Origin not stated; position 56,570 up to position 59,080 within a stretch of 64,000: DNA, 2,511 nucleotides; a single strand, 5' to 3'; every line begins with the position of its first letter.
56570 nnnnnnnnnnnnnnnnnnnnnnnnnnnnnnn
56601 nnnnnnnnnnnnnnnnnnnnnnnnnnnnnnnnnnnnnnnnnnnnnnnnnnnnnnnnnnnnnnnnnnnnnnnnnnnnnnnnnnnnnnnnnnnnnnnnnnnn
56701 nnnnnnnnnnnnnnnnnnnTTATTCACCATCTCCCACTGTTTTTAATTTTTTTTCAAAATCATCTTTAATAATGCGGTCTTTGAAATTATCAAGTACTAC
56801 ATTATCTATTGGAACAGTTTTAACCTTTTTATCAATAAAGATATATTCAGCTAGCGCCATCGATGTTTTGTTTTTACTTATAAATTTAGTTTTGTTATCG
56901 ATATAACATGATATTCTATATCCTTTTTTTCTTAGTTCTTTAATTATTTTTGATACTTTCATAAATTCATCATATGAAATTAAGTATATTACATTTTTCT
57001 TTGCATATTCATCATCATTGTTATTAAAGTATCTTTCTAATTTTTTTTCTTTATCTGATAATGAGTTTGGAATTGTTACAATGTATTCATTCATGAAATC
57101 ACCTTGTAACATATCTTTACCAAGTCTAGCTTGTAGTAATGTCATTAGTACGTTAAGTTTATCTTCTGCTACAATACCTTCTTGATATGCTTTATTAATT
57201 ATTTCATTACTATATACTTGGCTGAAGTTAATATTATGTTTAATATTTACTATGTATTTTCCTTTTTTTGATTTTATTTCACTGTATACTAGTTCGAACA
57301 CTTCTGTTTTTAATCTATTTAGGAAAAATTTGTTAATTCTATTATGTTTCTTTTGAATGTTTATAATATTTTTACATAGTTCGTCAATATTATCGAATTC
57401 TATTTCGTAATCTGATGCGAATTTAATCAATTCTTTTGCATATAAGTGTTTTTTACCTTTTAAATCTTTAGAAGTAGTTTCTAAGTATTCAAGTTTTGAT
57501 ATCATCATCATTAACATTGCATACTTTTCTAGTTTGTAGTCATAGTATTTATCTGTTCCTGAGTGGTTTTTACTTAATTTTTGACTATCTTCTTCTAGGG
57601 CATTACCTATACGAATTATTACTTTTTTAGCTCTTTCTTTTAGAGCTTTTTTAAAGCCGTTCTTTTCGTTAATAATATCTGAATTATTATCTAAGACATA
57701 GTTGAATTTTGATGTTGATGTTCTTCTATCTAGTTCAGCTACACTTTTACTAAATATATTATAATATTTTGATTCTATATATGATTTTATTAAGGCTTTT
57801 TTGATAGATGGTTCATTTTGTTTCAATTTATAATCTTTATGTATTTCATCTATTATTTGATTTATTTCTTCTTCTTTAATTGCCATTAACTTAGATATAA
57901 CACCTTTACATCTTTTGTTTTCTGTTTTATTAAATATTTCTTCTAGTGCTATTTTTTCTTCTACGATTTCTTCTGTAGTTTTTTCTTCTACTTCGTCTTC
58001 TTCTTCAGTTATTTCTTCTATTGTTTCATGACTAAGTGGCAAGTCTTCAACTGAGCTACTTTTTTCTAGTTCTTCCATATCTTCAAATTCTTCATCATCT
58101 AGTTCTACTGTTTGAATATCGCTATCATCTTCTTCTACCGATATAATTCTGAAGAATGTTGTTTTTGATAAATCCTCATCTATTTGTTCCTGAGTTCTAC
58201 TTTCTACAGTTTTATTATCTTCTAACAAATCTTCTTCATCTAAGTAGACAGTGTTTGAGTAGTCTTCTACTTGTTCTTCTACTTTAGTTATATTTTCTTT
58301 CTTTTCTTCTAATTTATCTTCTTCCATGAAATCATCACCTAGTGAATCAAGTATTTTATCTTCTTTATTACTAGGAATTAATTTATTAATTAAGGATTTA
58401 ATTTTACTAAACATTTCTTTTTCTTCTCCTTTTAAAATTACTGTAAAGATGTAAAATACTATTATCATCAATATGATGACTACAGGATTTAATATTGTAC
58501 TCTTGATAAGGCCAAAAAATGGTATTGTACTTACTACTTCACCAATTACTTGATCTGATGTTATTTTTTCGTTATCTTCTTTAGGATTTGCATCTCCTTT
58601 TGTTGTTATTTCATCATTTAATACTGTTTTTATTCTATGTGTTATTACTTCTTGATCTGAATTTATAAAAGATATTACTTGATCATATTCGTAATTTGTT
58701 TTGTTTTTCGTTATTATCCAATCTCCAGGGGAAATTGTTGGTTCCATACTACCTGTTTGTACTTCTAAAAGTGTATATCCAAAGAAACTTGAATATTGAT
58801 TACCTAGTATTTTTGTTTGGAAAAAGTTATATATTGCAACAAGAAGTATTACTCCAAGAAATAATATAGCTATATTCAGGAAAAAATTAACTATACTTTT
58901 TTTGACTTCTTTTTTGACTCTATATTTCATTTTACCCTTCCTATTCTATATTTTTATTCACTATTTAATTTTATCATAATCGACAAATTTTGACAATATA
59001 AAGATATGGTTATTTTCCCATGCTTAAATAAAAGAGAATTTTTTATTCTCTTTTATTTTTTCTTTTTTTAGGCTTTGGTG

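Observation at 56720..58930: SipW signal-peptidase module fused to a large cytoplasmic C-terminal domain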

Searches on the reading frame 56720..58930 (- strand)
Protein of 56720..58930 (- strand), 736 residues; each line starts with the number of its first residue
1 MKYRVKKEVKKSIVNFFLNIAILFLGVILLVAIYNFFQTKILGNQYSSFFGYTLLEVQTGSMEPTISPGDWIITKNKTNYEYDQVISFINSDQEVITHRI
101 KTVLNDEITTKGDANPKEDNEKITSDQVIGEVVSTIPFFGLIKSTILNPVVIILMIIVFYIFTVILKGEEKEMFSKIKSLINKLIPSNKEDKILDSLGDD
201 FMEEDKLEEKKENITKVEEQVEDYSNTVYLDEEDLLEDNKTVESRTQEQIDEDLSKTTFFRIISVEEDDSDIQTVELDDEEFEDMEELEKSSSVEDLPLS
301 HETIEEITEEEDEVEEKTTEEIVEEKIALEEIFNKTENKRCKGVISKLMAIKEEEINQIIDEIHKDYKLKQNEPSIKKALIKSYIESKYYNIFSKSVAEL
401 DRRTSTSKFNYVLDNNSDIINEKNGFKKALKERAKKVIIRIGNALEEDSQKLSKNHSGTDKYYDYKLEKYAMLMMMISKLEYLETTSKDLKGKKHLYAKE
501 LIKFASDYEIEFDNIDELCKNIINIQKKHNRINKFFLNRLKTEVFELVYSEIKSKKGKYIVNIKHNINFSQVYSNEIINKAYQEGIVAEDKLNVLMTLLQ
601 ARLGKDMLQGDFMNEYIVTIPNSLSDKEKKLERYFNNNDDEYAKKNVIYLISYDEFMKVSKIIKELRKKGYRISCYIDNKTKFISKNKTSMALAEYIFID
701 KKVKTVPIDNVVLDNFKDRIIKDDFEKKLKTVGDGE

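Call 3: search_protein_families(library=pfam, proteins=[window:56720-58930:-], max_evalue=0.1)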
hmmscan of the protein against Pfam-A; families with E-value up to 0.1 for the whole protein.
window:56720-58930:- (736 aa): 3 families
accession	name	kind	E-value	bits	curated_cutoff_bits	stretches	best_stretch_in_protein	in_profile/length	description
PF00717.28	Peptidase_S24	-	8.1e-06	26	23.3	1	53-133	36-116/116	Peptidase S24-like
PF08169.17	RBB1NT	-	0.043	14.3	25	0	378-407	42-71/94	RBB1NT (NUC162) domain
PF10502.14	Peptidase_S26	-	0.052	13.9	22.9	0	49-88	20-63/168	Signal peptidase, peptidase S26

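Call 4: search_protein_families(library=ncbifam, proteins=[window:56720-58930:-], max_evalue=0.1)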
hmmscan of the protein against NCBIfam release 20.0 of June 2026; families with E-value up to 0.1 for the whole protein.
window:56720-58930:- (736 aa): 3 families
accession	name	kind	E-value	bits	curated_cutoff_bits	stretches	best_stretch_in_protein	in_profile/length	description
NF046067.1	SigPepSipWBacil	equivalog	1.6e-19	70.2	190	1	22-162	11-156/189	signal peptidase I SipW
TIGR02228.1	sigpep_I_arch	equivalog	1.1e-17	64.3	51.85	1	17-164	7-151/158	signal peptidase I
TIGR02227.1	sigpep_I_bact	equivalog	0.00014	21.7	47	1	41-114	9-88/162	signal peptidase I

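Call 18: search_protein_families(library=padloc, proteins=[window:56720-58930:-], max_evalue=0.1)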
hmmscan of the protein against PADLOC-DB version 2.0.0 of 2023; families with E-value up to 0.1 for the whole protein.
window:56720-58930:- (736 aa): 0 families

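Call 68: list_cluster_members(proteins=[P0099, window:56720-58930:-])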
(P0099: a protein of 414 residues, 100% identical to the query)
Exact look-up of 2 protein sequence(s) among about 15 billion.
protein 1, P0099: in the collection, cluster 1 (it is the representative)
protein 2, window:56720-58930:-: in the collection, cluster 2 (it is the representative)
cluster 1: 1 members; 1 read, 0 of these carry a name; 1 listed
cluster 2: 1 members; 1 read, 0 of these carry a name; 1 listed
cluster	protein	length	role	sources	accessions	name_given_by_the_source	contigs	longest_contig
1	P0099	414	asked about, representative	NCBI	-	-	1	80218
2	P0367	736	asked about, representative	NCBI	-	-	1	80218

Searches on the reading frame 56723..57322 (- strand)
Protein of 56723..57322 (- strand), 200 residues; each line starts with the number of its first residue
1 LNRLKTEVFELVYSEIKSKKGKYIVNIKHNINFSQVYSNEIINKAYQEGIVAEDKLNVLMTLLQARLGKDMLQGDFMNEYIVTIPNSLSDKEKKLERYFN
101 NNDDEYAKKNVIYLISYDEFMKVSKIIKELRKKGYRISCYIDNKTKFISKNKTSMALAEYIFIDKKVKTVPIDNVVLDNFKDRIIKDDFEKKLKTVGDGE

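Call 47: search_solved_structures(query=A2, max_evalue=10, show_alignments=3)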
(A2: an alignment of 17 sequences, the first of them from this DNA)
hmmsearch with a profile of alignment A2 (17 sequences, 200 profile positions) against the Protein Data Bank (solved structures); distinct sequences matched with E-value up to 10: 2.
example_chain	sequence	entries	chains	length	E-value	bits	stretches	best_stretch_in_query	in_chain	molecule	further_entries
9hny_F5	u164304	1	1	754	0.95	12.1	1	124-173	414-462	Kinteoplast poly(A) polymerase complex 1 subunit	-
6sga_F5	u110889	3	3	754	0.96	12.1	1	124-173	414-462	mt-SAF5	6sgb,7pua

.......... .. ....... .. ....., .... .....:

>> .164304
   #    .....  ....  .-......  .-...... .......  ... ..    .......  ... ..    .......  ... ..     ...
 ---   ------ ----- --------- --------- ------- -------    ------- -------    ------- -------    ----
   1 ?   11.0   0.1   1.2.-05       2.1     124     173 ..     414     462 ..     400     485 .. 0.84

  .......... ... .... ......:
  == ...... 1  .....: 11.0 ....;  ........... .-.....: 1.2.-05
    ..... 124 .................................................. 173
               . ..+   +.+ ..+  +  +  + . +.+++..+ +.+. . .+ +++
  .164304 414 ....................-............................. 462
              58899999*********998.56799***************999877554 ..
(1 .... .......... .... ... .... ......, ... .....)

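Call 59: search_protein_representatives(alignment_id=A2)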
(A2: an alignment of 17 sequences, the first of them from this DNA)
Query: 17 sequences, 200 profile positions. Proteins with E-value up to 0.001 (for the whole library): 380; up to 1e-10: 277; up to 1e-30: 87. The best 150 are listed.
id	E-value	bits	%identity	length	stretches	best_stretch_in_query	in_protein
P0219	8.7e-77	273.5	-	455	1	1-199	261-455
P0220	1.2e-75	269.7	-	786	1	1-200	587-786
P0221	1.6e-75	269.3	-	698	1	1-200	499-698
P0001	4.6e-73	261.3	-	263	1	2-199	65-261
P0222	7.0e-73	260.7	-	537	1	1-199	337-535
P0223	8.2e-73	260.5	-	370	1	1-198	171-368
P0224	8.0e-72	257.3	-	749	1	1-200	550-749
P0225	2.6e-71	255.6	-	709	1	1-199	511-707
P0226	3.4e-71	255.2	-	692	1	1-196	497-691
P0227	4.4e-71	254.8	-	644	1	1-199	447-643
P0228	9.7e-71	253.7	-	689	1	1-196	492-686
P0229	1.2e-68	246.9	-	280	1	2-200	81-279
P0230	1.5e-68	246.6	-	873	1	2-199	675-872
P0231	6.5e-68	244.5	-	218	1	1-200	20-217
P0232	1.6e-67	243.2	-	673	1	2-195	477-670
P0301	1.1e-31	126.3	-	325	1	6-176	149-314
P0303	3.7e-31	124.5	-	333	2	1-186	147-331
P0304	2.4e-30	121.9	-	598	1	1-189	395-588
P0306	6.0e-30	120.5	-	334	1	3-175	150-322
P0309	2.1e-29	118.8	-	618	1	1-191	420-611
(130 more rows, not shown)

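Call 62: find_encoding_contigs(protein=P0303, flank=10000, max_places=3)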
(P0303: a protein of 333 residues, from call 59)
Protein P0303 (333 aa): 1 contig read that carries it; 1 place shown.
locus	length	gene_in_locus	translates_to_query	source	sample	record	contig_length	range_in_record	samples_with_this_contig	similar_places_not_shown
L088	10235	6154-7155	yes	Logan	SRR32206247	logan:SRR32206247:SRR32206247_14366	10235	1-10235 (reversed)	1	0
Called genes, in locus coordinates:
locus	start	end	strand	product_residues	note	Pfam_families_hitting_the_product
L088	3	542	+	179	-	?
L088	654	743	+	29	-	-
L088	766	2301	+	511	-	-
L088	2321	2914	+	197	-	PF10502:Peptidase_S26 (faint), PF00717:Peptidase_S24 (weak)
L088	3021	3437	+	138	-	-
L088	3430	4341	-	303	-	-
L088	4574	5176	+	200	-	-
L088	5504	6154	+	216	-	-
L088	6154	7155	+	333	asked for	-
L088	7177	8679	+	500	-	-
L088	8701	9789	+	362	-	PF09823:DUF2357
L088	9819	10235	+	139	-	?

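Call 63: find_encoding_contigs(protein=P0306, flank=10000, max_places=3)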
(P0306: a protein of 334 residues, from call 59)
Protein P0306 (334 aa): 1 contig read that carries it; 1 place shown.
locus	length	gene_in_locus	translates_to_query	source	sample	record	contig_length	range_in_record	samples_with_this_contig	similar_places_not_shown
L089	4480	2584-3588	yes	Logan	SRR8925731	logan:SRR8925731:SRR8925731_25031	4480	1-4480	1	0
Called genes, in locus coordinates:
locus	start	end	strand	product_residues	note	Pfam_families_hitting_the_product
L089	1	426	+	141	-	?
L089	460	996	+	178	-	PF00717:Peptidase_S24 (weak)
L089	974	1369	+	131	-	-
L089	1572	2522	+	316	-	-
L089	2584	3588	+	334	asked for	-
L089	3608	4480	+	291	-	?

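Call 64: find_encoding_contigs(protein=P0301, flank=10000, max_places=3)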
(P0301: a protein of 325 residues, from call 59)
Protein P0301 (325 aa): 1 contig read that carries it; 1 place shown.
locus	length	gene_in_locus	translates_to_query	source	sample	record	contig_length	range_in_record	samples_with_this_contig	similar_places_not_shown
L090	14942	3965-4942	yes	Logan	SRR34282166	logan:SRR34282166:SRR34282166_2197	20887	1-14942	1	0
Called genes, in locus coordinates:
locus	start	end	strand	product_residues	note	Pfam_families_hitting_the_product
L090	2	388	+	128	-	?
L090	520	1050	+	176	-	-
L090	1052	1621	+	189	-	-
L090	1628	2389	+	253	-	PF00717:Peptidase_S24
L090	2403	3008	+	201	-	-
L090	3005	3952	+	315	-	-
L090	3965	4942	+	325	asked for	-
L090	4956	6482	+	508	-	-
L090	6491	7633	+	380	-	PF09823:DUF2357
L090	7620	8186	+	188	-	-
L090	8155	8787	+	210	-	-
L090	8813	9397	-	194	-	-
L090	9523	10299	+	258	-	-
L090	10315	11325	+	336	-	-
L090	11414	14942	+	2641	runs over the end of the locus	-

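Call 90: find_encoding_contigs(protein=P0304, flank=8000, max_places=2)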
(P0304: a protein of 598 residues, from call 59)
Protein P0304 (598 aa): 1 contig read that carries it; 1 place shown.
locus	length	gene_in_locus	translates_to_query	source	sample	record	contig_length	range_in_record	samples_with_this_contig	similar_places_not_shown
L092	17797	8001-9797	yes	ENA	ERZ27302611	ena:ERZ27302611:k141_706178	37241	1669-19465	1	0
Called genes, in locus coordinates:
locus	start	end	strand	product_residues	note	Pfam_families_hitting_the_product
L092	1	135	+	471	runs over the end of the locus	PF03606:DcuC (weak)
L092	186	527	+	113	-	-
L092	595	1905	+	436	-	PF00133:tRNA-synt_1 (faint), PF01406:tRNA-synt_1e, PF01921:tRNA-synt_1f (faint), PF09334:tRNA-synt_1g, PF09190:DALR_2 (weak)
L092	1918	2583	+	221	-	PF04298:Zn_peptidase_2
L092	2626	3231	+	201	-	PF01300:Sua5_yciO_yrdC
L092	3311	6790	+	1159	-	PF02368:Big_2, PF26918:Ig_Eae (weak), PF00404:Dockerin_1 (weak)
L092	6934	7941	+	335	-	-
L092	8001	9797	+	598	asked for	-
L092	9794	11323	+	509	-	-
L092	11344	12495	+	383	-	PF09823:DUF2357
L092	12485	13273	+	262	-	-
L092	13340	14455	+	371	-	-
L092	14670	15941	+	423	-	-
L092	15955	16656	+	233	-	-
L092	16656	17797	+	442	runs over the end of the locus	-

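Call 91: find_encoding_contigs(protein=P0309, flank=8000, max_places=2)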
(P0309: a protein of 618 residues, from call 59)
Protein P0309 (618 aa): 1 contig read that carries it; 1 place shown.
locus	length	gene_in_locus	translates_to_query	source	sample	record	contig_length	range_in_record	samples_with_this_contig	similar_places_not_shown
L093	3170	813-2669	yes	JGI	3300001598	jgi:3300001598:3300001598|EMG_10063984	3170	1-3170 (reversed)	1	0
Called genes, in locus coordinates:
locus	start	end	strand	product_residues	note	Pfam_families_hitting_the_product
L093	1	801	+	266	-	?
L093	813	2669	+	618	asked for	-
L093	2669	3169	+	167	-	?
